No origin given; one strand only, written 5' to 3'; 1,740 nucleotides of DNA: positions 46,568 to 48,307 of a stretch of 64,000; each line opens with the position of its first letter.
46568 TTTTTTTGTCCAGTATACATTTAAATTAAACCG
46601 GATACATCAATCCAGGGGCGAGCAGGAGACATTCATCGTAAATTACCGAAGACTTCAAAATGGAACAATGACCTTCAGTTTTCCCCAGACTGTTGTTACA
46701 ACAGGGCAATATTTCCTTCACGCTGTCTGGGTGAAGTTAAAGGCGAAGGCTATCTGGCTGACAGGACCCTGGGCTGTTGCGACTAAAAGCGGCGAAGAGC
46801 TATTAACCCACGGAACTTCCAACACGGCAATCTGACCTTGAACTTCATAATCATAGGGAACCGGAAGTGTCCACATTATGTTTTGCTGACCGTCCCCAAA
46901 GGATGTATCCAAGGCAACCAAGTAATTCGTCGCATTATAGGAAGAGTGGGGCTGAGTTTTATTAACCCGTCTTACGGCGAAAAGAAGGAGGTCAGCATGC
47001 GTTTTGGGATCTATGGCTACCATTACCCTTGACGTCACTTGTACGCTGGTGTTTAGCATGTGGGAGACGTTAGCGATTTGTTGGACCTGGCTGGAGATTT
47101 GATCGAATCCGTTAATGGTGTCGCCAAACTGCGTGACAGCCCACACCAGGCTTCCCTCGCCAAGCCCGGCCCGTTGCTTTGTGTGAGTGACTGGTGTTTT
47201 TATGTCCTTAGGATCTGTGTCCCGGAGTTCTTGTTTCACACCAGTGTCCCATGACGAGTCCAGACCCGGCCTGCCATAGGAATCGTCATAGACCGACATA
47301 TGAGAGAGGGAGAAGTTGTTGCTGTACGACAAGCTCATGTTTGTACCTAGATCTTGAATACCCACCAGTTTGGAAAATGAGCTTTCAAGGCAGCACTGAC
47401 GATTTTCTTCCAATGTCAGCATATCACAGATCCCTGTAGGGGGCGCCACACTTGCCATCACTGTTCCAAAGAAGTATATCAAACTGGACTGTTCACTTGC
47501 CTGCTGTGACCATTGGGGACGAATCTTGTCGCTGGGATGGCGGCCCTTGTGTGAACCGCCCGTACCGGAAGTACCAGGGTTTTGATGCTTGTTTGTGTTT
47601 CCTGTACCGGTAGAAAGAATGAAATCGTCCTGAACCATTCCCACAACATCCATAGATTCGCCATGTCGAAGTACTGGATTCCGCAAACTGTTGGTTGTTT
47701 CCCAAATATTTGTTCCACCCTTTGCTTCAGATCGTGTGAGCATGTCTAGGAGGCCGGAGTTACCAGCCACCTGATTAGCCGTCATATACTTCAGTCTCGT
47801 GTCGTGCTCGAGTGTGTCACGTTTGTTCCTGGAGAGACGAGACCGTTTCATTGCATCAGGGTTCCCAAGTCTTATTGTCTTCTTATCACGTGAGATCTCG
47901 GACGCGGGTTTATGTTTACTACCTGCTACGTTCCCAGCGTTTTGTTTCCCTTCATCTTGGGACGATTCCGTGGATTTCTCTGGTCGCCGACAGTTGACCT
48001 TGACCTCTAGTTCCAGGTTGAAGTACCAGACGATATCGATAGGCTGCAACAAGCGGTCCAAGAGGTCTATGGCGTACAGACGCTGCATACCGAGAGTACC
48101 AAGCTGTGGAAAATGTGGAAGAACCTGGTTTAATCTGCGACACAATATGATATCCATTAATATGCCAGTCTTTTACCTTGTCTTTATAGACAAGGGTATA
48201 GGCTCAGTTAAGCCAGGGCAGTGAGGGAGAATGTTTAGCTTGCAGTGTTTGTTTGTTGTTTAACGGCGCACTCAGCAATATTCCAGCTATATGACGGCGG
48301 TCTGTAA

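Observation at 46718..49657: Tandem pair of paralogous intronless ORFs (479 and 288 aa) of unrecognised family, next to nanos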

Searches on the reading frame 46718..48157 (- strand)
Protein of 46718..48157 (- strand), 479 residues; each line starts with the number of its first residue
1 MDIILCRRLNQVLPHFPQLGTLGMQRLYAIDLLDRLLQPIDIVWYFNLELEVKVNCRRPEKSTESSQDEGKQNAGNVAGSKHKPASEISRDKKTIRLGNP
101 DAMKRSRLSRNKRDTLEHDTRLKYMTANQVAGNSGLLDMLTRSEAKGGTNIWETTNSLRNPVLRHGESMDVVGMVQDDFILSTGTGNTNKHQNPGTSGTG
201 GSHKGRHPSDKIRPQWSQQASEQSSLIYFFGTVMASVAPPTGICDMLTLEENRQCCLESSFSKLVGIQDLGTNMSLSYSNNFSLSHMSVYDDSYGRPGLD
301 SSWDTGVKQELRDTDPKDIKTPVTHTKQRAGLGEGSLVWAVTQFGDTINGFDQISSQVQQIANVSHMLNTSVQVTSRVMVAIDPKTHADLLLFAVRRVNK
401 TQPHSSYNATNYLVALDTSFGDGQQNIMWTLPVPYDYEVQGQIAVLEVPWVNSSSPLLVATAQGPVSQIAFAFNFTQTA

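Call 4: search_protein_families(library=pfam, proteins=[window:46721-48157:-], max_evalue=10)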
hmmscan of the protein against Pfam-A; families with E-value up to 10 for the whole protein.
window:46721-48157:- (479 aa): 0 families

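Call 8: find_homologous_proteins(query=window:46721-48157:-, max_evalue=0.01)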
Query window:46721-48157:- (479 aa): 3 proteins with E <= 0.01 among 4561 candidates.
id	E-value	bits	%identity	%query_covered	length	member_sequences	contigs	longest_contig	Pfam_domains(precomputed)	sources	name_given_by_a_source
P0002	5.1e-281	950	93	95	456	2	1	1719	-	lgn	-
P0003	8.3e-219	745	75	96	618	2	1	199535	-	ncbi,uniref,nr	ncbi:uncharacterized protein LOC124268518 isoform X2 [Haliotis rubra]|uniref:uncharacterized protein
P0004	1.7e-192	658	66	96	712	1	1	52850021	-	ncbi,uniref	ncbi:uncharacterized protein [Haliotis asinina]|uniref:uncharacterized protein n=1 Tax=Haliotis asin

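Call 15: find_encoding_contigs(protein=P0004, flank=10000, max_places=3)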
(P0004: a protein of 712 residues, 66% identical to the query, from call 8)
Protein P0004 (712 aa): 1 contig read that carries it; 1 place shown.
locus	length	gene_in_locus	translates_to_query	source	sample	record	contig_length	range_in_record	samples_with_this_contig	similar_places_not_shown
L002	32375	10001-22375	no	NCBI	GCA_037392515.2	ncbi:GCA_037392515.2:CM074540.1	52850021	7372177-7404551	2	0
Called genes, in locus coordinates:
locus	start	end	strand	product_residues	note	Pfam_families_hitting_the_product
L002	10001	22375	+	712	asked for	-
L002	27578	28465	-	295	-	PF05741:zf-nanos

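Call 16: find_encoding_contigs(protein=P0003, flank=10000, max_places=3)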
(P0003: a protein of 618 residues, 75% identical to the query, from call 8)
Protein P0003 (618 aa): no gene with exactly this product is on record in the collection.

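Call 22: search_protein_families(library=pfam, proteins=[P0004, P0003], max_evalue=10)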
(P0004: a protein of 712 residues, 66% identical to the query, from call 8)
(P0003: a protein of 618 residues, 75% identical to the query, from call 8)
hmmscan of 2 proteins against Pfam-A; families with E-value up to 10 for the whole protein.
P0004 (712 aa): 1 family
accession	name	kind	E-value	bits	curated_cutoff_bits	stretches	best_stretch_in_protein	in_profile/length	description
PF13360.13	PQQ_2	-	0.0011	19.1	27.6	1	51-125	54-123/233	Outer membrane protein assembly factor BamB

P0003 (618 aa): 0 families

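Call 23: search_solved_structures(query=P0004, max_evalue=10, show_alignments=2)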
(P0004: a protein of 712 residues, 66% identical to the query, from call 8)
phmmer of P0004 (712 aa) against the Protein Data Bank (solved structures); distinct sequences matched with E-value up to 10: 0.

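Call 26: find_encoding_contigs(protein=P0002, flank=5000)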
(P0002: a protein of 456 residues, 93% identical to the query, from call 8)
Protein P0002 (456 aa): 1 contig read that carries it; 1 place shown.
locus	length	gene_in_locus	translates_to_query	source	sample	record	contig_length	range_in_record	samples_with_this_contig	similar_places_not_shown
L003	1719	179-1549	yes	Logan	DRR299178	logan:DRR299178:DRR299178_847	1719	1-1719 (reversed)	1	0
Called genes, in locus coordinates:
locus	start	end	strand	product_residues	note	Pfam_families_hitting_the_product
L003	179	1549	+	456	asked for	-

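Call 37: search_protein_representatives(protein=P0004)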
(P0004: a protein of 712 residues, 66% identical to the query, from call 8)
Query: 712 residues. Proteins with E-value up to 0.001 (for the whole library): 148; up to 1e-10: 45; up to 1e-30: 24. The best 148 are listed.
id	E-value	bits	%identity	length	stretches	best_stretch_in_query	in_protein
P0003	0.0e+00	1126.5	86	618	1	83-712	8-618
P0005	2.1e-67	244.5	41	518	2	11-259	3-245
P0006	1.4e-66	241.7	40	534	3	6-275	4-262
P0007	5.4e-66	239.8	40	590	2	9-257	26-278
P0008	8.4e-60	219.3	45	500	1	16-271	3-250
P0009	4.6e-57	210.3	36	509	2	8-277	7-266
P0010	5.6e-57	210.0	34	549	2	10-278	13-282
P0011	6.0e-55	203.3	49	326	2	82-257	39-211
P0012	1.1e-54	202.5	38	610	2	13-269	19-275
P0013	3.1e-47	177.8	38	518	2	4-262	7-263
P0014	5.3e-47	177.0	34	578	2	21-261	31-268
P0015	2.4e-46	174.9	37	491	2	22-271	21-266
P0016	3.7e-46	174.2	36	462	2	15-264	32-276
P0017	5.9e-46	173.6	36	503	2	16-257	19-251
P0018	7.3e-46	173.3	33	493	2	16-258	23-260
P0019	1.6e-45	172.1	37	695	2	24-257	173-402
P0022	6.0e-42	160.3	35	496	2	6-260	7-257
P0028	2.1e-30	122.1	34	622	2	22-256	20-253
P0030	2.9e-26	108.5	32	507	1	19-256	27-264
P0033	6.2e-21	90.9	34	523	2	25-257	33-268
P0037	7.2e-16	74.1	29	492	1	12-268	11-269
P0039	2.2e-14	69.2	26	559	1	2-275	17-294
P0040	3.9e-13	65.1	27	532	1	32-258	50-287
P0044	4.2e-12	61.7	29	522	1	15-258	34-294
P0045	9.4e-12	60.5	27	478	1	13-212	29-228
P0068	3.3e-08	48.8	31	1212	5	546-644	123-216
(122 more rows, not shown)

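Call 38: list_cluster_members(proteins=[P0005, P0006, P0007, P0008, P0010, P0012, P0019, P0028, P0039, P0044])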
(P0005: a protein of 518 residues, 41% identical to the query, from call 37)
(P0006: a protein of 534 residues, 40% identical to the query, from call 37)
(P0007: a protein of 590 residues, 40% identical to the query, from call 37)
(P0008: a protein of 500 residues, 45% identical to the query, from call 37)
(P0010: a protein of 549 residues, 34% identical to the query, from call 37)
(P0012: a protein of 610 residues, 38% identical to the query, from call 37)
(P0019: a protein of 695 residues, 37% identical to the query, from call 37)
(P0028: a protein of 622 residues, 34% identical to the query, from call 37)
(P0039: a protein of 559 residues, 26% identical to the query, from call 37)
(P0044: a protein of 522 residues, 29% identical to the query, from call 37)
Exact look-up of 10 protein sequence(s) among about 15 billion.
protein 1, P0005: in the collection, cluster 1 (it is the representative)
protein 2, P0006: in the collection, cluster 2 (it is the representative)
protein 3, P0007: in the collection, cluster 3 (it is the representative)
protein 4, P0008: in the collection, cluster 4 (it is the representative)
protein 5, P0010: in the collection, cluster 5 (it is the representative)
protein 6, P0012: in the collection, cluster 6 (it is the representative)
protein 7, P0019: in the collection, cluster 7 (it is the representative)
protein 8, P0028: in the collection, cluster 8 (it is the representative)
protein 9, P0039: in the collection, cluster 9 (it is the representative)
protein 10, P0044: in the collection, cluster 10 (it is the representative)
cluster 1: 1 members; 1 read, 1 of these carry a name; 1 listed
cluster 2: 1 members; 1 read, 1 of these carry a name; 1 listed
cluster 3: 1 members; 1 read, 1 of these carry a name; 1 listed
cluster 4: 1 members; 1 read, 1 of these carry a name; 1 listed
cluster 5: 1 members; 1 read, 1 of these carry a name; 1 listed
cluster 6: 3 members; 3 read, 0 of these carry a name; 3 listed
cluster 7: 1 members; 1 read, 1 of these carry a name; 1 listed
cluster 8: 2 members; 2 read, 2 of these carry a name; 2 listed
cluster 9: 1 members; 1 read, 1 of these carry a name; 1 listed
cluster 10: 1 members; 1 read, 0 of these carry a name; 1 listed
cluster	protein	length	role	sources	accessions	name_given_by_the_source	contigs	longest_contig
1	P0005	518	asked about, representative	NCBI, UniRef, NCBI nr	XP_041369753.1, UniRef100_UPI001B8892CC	uncharacterized protein LOC121383724 [Gigantopelta aegis] | uncharacterized protein LOC121383724 n=1 Tax=Gigantopelta aegis TaxID=1735272 ...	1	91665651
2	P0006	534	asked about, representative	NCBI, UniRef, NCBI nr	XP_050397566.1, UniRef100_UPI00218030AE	uncharacterized protein LOC126815720 isoform X1 [Patella vulgata] | uncharacterized protein LOC126815720 isoform X1 n=1 Tax=Patella vulgata TaxID=6465 ...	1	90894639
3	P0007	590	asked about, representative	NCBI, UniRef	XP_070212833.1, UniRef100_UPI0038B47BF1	uncharacterized protein [Littorina saxatilis] | uncharacterized protein n=1 Tax=Littorina saxatilis TaxID=31220 RepID=UPI0038B47BF1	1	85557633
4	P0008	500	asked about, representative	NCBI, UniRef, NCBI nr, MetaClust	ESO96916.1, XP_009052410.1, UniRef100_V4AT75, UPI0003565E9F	hypothetical protein LOTGIDRAFT_231717 [Lottia gigantea] | Uncharacterized protein n=1 Tax=Lottia gigantea TaxID=225164 RepID=V4AT75_LOTGI | status=active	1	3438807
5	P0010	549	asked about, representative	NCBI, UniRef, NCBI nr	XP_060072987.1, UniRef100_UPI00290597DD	uncharacterized protein LOC132552810 [Ylistrum balloti] | uncharacterized protein LOC132552810 n=1 Tax=Ylistrum balloti TaxID=509963 ...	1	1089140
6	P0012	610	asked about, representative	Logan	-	-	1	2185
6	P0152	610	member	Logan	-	-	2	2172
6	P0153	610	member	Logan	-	-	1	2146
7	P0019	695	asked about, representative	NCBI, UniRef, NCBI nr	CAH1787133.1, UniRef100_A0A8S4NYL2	unnamed protein product [Owenia fusiformis] | Uncharacterized protein n=1 Tax=Owenia fusiformis TaxID=6347 RepID=A0A8S4NYL2_OWEFU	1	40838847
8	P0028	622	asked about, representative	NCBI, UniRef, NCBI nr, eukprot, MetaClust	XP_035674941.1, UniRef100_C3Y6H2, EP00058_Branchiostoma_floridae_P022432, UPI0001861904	uncharacterized protein LOC118414795 [Branchiostoma floridae] | Uncharacterized protein LOC118414795 n=1 Tax=Branchiostoma floridae TaxID=7739 ... | XP_002607922.1 hypothetical protein BRAFLDRAFT_120845 [Branchiostoma floridae]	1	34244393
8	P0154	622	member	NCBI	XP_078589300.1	uncharacterized protein LOC144869704 [Branchiostoma floridae x Branchiostoma japonicum]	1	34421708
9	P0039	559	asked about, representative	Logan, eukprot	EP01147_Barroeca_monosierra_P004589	gene4589-8579_t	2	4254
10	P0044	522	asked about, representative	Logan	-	-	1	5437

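Call 39: search_protein_families(library=pfam, proteins=[P0005, P0006, P0007, P0010, P0012, P0019, P0028, P0039, P0044, P0068], max_evalue=0.1)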
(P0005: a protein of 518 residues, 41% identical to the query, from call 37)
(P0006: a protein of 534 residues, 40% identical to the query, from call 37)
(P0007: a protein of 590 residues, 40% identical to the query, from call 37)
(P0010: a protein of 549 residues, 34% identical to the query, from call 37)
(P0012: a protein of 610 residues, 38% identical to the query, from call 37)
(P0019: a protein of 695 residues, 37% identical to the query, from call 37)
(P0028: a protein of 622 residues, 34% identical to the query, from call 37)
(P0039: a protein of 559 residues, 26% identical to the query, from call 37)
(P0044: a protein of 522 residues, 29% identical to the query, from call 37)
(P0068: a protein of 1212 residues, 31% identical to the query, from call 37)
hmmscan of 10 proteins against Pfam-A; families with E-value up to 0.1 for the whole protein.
P0005 (518 aa): 1 family
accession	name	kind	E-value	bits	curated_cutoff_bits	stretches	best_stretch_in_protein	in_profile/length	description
PF13360.13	PQQ_2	-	9.9e-06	25.8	27.6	1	35-97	86-149/233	Outer membrane protein assembly factor BamB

P0006 (534 aa): 2 families
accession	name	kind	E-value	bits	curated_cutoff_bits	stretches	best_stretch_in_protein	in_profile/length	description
PF13360.13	PQQ_2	-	0.0028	17.8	27.6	1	43-101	91-149/233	Outer membrane protein assembly factor BamB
PF01011.28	PQQ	-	0.024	13.8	26.7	1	44-98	26-86/595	Glucose/ethanol/alcohol dehydrogenase, beta-propeller domain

P0007 (590 aa): 0 families

P0010 (549 aa): 0 families

P0012 (610 aa): 1 family
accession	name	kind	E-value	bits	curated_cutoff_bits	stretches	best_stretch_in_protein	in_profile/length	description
PF13360.13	PQQ_2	-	0.037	14.1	27.6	0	86-126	77-116/233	Outer membrane protein assembly factor BamB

P0019 (695 aa): 1 family
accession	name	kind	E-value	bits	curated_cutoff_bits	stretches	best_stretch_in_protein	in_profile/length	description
PF16374.11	CIF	-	0.057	14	25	0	554-655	10-108/138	Cycle inhibiting factor (CIF)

P0028 (622 aa): 0 families

P0039 (559 aa): 0 families

P0044 (522 aa): 0 families

P0068 (1212 aa): 19 families
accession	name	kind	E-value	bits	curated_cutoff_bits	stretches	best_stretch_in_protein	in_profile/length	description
PF00102.32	Y_phosphatase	-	1e-87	294.1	20.9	1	932-1165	1-233/234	Protein-tyrosine phosphatase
PF00041.27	fn3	-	1.6e-60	201.7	25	9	47-120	2-81/84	Fibronectin type III domain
PF25300.1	Fn3_Dep-1_3rd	-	5.3e-24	84.3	26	5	141-207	10-79/85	Dep-1 third Fn3-like domain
PF24946.1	Fn3_Dep-1_4th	-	9.6e-19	67.7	27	0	163-213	49-98/100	Dep-1 fourth Fn3-like domain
PF25059.1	FN3_DSCAM-DSCAML_C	-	1.2e-11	45.2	39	0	529-573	38-82/89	DSCAM/DSCAML C-terminal Fn3-like domain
PF24943.1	Fn3_Dep-1_2nd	-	7.3e-10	39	27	0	88-129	58-97/97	Dep-1 second Fn3-like domain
PF00782.25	DSPc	-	5.2e-07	30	33.5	1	1079-1156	50-123/133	Dual specificity phosphatase, catalytic domain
PF22784.1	PTP-SAK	-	2.2e-06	28.2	27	1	1086-1127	72-112/153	Swiss Army Knife protein, DSP-PTPase phosphatase domain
PF22785.1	Tc-R-P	-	3.2e-06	28.1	27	1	1074-1124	56-101/106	Polymorphic toxin system, DSP-PTPase phosphatase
PF23621.1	BP74_N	-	9.9e-06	25.8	27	0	124-186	35-97/114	BP74 N-terminal domain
PF13350.11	Y_phosphatase3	-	3.2e-05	24.4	22.2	1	1082-1143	113-170/240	Tyrosine phosphatase family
PF24942.1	Fn3_Dep-1_1st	-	0.00091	19.7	26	0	7-29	53-75/96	Dep-1 first Fn3-like domain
PF22741.1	PTP-NADK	-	0.0011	18.8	27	1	1097-1136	103-140/163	DSP-PTPase phosphatase fused to NAD+ Kinase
PF02019.24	WIF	-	0.0012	19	25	0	134-183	34-83/131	WIF domain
PF14566.11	PTPlike_phytase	-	0.0061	17.1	27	1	1086-1124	119-156/158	Inositol hexakisphosphate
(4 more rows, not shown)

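Call 42: find_homologous_proteins(query=A8, max_evalue=0.00001)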
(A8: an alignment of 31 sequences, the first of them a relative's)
Query A8 (31 sequences) (712 aa, profile of the alignment): 3 proteins with E <= 0.00001 among 8000 candidates.
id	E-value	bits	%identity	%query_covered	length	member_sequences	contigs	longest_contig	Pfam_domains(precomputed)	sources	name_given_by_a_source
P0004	4.8e-148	512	100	100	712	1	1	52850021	-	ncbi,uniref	ncbi:uncharacterized protein [Haliotis asinina]|uniref:uncharacterized protein n=1 Tax=Haliotis asin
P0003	6.5e-115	403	83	88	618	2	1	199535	-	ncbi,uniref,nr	ncbi:uncharacterized protein LOC124268518 isoform X2 [Haliotis rubra]|uniref:uncharacterized protein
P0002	1.7e-47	181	66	67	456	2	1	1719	-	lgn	-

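Call 44: find_encoding_contigs(protein=P0005, flank=10000, max_places=2)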
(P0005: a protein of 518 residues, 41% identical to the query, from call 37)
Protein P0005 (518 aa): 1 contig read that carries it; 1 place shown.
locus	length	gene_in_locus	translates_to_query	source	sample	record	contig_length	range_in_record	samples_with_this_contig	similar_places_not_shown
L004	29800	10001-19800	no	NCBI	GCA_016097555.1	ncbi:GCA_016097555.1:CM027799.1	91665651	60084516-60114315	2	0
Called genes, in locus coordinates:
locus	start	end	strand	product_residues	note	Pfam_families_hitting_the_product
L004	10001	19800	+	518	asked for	-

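Call 45: find_encoding_contigs(protein=P0006, flank=10000, max_places=2)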
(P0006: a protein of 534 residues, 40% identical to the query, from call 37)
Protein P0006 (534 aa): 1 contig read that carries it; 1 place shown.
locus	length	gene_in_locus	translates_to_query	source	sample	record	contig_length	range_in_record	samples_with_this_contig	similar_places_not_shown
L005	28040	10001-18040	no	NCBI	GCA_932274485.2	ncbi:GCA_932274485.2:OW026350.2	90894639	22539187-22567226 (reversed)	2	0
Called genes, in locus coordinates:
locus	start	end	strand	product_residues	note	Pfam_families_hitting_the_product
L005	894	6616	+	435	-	-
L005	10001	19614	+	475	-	-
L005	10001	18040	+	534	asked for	-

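Call 53: predict_structure(alignment_id=A8)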
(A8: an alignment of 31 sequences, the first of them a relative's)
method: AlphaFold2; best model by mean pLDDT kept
length: 712 residues; sequences in the alignment: 31
mean_pLDDT: 71.6   pTM: 0.69
mean pLDDT of the five models: 71.6, 71.3, 71.3, 70.3, 68.9
residues with pLDDT >= 90: 312; 70-90: 102; 50-70: 72; < 50: 226
segments of 3 or more residues with pLDDT < 50: 17-19, 259-340, 343-453, 530-546, 558-566
pLDDT, mean of each block of 10 residues (from residue 1): 79 58 81 85 83 93 73 95 95 96 95 95 96 96 93 93 96 94 94 95 96 88 74 95 95 80 42 45 42 38 36 33 42 46 43 32 30 30 29 31 32 36 37 38 39 69 94 78 60 79 96 92 76 44 48 50 56 93 94 93 94 88 94 73 93 73 95 92 73 93 86 46
secondary structure, 60 per line:
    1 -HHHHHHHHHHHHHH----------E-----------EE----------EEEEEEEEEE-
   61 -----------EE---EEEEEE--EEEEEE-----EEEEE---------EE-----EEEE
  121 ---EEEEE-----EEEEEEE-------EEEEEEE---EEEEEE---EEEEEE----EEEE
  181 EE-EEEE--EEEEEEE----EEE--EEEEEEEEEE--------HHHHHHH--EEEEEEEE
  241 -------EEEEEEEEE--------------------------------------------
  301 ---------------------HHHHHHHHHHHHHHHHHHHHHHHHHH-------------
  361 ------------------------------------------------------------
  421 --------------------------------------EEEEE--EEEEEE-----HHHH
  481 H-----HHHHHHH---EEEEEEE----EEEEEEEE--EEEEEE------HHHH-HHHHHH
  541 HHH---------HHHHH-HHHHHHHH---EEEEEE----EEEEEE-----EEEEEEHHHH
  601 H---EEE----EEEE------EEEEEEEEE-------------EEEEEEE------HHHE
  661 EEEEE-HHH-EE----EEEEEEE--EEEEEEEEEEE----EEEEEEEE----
elements in order (helices of 4 or more, strands of 3 or more residues): H2-15 E50-59 E77-82 E85-90 E96-100 E117-120 E124-128 E134-140 E148-154 E158-163 E167-172 E177-182 E184-187 E190-196 E201-203 E206-215 H224-230 E233-240 E248-256 H322-347 E459-463 E466-471 H477-481 H487-493 E497-503 E508-515 E518-523 H530-533 H535-543 H553-557 H559-566 E570-575 E580-585 E591-596 H597-601 E605-607 E612-615 E622-630 E644-650 E660-665 E677-683 E686-696 E701-708

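Call 69: list_cluster_members(proteins=[P0001, P0002, P0003, window:46718-48157:-, window:48791-49657:-])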
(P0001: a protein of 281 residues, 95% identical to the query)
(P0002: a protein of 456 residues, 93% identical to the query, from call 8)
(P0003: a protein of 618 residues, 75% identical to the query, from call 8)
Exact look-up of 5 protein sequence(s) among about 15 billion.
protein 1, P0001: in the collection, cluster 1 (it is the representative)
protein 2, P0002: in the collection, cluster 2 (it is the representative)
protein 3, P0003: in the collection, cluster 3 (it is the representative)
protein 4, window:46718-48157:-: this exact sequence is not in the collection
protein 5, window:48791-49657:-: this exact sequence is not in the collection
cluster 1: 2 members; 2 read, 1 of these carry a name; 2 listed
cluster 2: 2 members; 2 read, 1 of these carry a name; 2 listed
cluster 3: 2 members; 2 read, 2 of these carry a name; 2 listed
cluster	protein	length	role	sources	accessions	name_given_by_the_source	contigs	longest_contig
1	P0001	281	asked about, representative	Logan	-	-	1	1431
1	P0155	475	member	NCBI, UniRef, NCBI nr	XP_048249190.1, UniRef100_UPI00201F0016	uncharacterized protein LOC124124649 isoform X2 [Haliotis rufescens] | uncharacterized protein LOC124124649 isoform X2 n=1 Tax=Haliotis rufescens TaxID=6454 ...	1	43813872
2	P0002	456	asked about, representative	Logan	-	-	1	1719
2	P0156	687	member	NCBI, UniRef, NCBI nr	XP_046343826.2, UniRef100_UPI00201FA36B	uncharacterized protein LOC124124649 isoform X1 [Haliotis rufescens] | uncharacterized protein LOC124124649 isoform X1 n=1 Tax=Haliotis rufescens TaxID=6454 ...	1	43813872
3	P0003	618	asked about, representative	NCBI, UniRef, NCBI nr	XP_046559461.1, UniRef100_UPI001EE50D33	uncharacterized protein LOC124268518 isoform X2 [Haliotis rubra] | uncharacterized protein LOC124268518 isoform X2 n=1 Tax=Haliotis rubra TaxID=36100 ...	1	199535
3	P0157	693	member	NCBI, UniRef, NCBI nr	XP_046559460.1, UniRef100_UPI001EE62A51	uncharacterized protein LOC124268518 isoform X1 [Haliotis rubra] | uncharacterized protein LOC124268518 isoform X1 n=1 Tax=Haliotis rubra TaxID=36100 ...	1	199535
